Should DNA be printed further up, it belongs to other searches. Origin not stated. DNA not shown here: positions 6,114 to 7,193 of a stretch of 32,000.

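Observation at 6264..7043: Carrier protein fused to a flavin reductase, sandwiched between an adenylating enzyme and an ATGA-coupled P450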

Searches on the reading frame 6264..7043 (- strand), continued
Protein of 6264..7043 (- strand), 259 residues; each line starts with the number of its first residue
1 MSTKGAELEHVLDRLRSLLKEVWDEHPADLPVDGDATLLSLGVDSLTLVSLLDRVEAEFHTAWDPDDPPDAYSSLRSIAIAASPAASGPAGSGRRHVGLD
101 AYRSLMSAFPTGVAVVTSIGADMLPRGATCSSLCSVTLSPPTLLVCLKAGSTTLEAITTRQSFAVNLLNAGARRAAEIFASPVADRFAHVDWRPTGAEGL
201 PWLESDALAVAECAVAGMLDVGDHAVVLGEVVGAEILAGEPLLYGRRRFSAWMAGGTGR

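Call 33: search_solved_structures(query=window:6267-7043:-, max_evalue=0.001, show_alignments=2)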
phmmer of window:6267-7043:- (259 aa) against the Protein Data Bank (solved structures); distinct sequences matched with E-value up to 0.001: 23.
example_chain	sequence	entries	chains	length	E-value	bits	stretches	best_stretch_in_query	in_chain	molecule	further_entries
9fd4_A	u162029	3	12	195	3.4e-54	187.3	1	99-253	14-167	Flavin reductase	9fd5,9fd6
8ct0_A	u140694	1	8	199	5.3e-40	140.9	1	98-253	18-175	Flavin reductase (NADH)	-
3rh7_A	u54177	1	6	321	8.3e-27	97.6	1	101-247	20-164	Hypothetical oxidoreductase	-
4r82_A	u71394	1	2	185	3e-23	86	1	103-251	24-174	Oxidoreductase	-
4hx6_A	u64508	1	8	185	3e-23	86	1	103-251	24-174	Oxidoreductase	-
3nfw_A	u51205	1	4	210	5.7e-19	72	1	99-248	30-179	Flavin reductase-like, FMN-binding protein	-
3k86_A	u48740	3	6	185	1.4e-18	70.7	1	102-251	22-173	Chlorophenol-4-monooxygenase component 1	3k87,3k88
2r0x_A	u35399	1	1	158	1.1e-16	64.5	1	100-246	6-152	Possible flavin reductase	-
3cb0_A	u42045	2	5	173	8.9e-16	61.5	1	99-249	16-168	4-HYDROXYPHENYLACETATE 3-MONOOXYGENASE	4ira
4l82_A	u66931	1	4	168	1.2e-15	61.1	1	101-249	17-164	RifeA.00250.a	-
5cho_A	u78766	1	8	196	1.9e-14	57.1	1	101-236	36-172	Flavin reductase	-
1rz0_A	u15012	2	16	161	3.2e-14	56.4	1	102-248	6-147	phenol 2-hydroxylase component B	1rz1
5zc2_B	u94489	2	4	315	4.9e-12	49.2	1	101-252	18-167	p-hydroxyphenylacetate 3-hydroxylase, reductase component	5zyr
2d36_A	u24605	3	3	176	4.7e-11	46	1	100-249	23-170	hypothetical NADH-dependent FMN oxidoreductase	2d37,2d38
4f07_A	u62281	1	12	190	1.2e-10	44.7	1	101-249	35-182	Styrene monooxygenase component 2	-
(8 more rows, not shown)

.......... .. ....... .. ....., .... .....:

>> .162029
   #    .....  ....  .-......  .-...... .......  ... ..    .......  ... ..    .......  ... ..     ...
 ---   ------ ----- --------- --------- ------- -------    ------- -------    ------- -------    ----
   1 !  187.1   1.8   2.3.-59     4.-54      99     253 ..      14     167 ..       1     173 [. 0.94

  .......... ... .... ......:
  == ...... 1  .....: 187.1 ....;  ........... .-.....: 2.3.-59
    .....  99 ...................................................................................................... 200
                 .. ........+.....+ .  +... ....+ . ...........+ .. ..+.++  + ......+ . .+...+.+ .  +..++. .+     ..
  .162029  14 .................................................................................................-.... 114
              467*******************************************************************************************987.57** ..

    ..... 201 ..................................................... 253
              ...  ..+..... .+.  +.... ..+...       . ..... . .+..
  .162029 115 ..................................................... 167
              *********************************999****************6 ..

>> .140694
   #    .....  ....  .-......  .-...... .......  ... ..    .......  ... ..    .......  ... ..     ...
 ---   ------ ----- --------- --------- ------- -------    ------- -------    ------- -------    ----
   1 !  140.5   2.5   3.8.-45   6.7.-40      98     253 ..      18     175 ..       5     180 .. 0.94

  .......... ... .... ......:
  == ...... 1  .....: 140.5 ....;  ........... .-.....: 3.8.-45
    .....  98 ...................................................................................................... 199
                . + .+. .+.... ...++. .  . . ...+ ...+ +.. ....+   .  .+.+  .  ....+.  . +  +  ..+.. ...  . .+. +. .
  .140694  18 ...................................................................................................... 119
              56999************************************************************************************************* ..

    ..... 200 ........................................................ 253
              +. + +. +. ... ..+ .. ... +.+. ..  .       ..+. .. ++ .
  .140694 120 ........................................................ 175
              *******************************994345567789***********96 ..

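Call 43: search_protein_families(library=ncbifam, proteins=[window:6267-7043:-], max_evalue=0.00001)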
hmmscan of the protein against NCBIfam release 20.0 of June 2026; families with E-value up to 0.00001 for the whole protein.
window:6267-7043:- (259 aa): 8 families
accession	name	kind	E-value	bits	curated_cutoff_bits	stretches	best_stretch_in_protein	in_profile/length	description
NF045630.1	monooxsub_HsaB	equivalog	1.6e-28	99.8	230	1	100-250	8-157/186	3-hydroxy-9,10-secoandrosta-1,3,5(10)-triene-9,17-dione monooxygenase reductase subunit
NF045733.1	StyMonoxStyB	equivalog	2.5e-26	92.4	200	1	101-248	3-145/150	styrene monooxygenase NADH-dependent flavin reductase subunit StyB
TIGR03615.1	RutF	equivalog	4.9e-24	85.1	254.75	1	100-250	4-154/156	NADH-dependent FMN reductase RutF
NF042921.1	HpaC_Thermus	equivalog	1.4e-20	73.9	200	1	100-249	3-146/150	4-hydroxyphenylacetate 3-monooxygenase reductase subunit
NF045919.1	HphnlacHdxRed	equivalog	3.2e-20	72.5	340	1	100-251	8-157/309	p-hydroxyphenylacetate 3-hydroxylase reductase component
NF052639.1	FlvnRedFerAPor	equivalog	3.4e-19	69.1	260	1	101-252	6-155/158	flavin reductase FerA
TIGR02296.1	HpaC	equivalog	9.5e-17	61.4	205.95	1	102-250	1-151/154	4-hydroxyphenylacetate 3-monooxygenase, reductase component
NF012030.0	PRK15486.1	equivalog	5.7e-12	45.7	315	1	102-251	10-161/170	4-hydroxyphenylacetate 3-monooxygenase reductase subunit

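Call 45: find_encoding_contigs(protein=P0005, flank=6000, max_places=1)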
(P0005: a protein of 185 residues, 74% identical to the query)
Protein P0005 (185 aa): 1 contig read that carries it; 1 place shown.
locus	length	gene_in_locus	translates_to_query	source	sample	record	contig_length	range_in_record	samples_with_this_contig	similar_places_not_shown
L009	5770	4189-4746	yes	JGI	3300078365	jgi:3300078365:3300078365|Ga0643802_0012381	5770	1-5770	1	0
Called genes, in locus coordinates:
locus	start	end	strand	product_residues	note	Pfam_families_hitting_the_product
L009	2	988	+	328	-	?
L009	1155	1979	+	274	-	PF13489:Methyltransf_23, PF05175:MTS (faint), PF13649:Methyltransf_25, PF08241:Methyltransf_11, PF08242:Methyltransf_12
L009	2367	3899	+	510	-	PF00501:AMP-binding, PF13193:AMP-binding_C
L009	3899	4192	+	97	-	PF00550:PP-binding (weak)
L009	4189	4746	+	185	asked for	PF01613:Flavin_Reduct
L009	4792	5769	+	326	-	?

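Call 46: find_encoding_contigs(protein=P0003, flank=6000, max_places=2)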
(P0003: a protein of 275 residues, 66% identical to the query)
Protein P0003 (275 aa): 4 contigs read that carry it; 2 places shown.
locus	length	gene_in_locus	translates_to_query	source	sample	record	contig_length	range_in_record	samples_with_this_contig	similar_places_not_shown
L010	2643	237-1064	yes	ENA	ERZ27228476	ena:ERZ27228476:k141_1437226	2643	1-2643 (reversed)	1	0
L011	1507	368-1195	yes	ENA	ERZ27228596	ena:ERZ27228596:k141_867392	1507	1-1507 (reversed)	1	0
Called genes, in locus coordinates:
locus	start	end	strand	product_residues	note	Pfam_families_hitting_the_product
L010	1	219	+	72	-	?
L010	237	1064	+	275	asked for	PF00550:PP-binding (weak), PF01613:Flavin_Reduct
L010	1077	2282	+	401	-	PF00067:p450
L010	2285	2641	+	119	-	?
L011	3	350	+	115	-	?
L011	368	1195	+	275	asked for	PF00550:PP-binding (weak), PF01613:Flavin_Reduct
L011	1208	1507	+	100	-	?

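Call 67: predict_structure(alignment_id=A2)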
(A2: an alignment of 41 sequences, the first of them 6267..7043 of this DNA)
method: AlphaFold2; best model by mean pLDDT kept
length: 259 residues; sequences in the alignment: 41
mean_pLDDT: 87.8   pTM: 0.62
mean pLDDT of the five models: 87.8, 87.7, 86.9, 86.6, 84.6
residues with pLDDT >= 90: 175; 70-90: 54; 50-70: 15; < 50: 15
segments of 3 or more residues with pLDDT < 50: 89-93, 247-255
pLDDT, mean of each block of 10 residues (from residue 1): 89 97 91 97 95 94 87 97 71 64 78 89 94 85 95 97 96 92 88 93 96 97 97 92 60 48
secondary structure, 60 per line:
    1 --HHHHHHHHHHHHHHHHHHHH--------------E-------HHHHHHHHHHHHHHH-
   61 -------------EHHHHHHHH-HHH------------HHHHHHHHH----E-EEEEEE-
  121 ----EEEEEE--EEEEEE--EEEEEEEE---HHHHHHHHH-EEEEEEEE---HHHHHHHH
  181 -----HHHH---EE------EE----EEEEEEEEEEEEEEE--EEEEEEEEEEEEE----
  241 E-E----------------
elements in order: H3-22 H45-59 H75-82 H99-107 E114-119 E125-130 E133-138 E141-148 H152-160 E162-169 H173-180 H186-189 E207-221 E224-236

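Call 73: fold_search(model_id=the predicted structure, library=pdb)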
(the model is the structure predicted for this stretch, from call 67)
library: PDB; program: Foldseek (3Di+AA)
matches with E <= 10: 909; with E <= 0.001: 121
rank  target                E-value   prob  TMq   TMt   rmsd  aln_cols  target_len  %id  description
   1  9fd4_A                9.1e-21  1.00  0.51  0.82   6.7       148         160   59  flavin reductase ThdF in complex with two bound FADs in space group P212121 (released 2024-12-25)
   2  9fd4_D                1.6e-20  1.00  0.51  0.82   8.3       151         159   57  flavin reductase ThdF in complex with two bound FADs in space group P212121 (released 2024-12-25)
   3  9fd4_C                2.3e-20  1.00  0.51  0.81   8.2       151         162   58  flavin reductase ThdF in complex with two bound FADs in space group P212121 (released 2024-12-25)
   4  9fd5_B                2.4e-20  1.00  0.51  0.82   6.7       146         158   58  flavin reductase ThdF in complex with two bound FADs in space group P21 (released 2024-12-25)
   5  9fd6_B                2.4e-20  1.00  0.51  0.81   8.3       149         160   58  flavin reductase ThdF in complex with NAD and FAD (released 2024-12-25)
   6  9fd5_A                2.4e-20  1.00  0.51  0.80   8.3       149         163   57  flavin reductase ThdF in complex with two bound FADs in space group P21 (released 2024-12-25)
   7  9fd5_D                2.9e-20  1.00  0.51  0.82   6.7       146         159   59  flavin reductase ThdF in complex with two bound FADs in space group P21 (released 2024-12-25)
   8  8ct0_G                7.7e-20  1.00  0.51  0.76   8.2       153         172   47  Crystal structure of FAD reductase CtcQ from Kitasatospora aureofaciens in complex with FAD and NAD (released 2023-05-17)
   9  9fd5_C                1.1e-19  1.00  0.51  0.81   6.7       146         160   58  flavin reductase ThdF in complex with two bound FADs in space group P21 (released 2024-12-25)
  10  8ct0_A                1.6e-19  1.00  0.51  0.77   8.2       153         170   47  Crystal structure of FAD reductase CtcQ from Kitasatospora aureofaciens in complex with FAD and NAD (released 2023-05-17)
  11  8ct0_E                2.2e-19  1.00  0.51  0.77   8.3       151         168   48  Crystal structure of FAD reductase CtcQ from Kitasatospora aureofaciens in complex with FAD and NAD (released 2023-05-17)
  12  8ct0_C                2.7e-19  1.00  0.51  0.76   8.2       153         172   47  Crystal structure of FAD reductase CtcQ from Kitasatospora aureofaciens in complex with FAD and NAD (released 2023-05-17)
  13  8ct0_H                2.9e-19  1.00  0.51  0.73   8.2       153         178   47  Crystal structure of FAD reductase CtcQ from Kitasatospora aureofaciens in complex with FAD and NAD (released 2023-05-17)
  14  8ct0_B                4.2e-19  1.00  0.51  0.77   8.2       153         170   47  Crystal structure of FAD reductase CtcQ from Kitasatospora aureofaciens in complex with FAD and NAD (released 2023-05-17)
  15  8ct0_F                8.7e-19  1.00  0.51  0.75   8.2       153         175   47  Crystal structure of FAD reductase CtcQ from Kitasatospora aureofaciens in complex with FAD and NAD (released 2023-05-17)
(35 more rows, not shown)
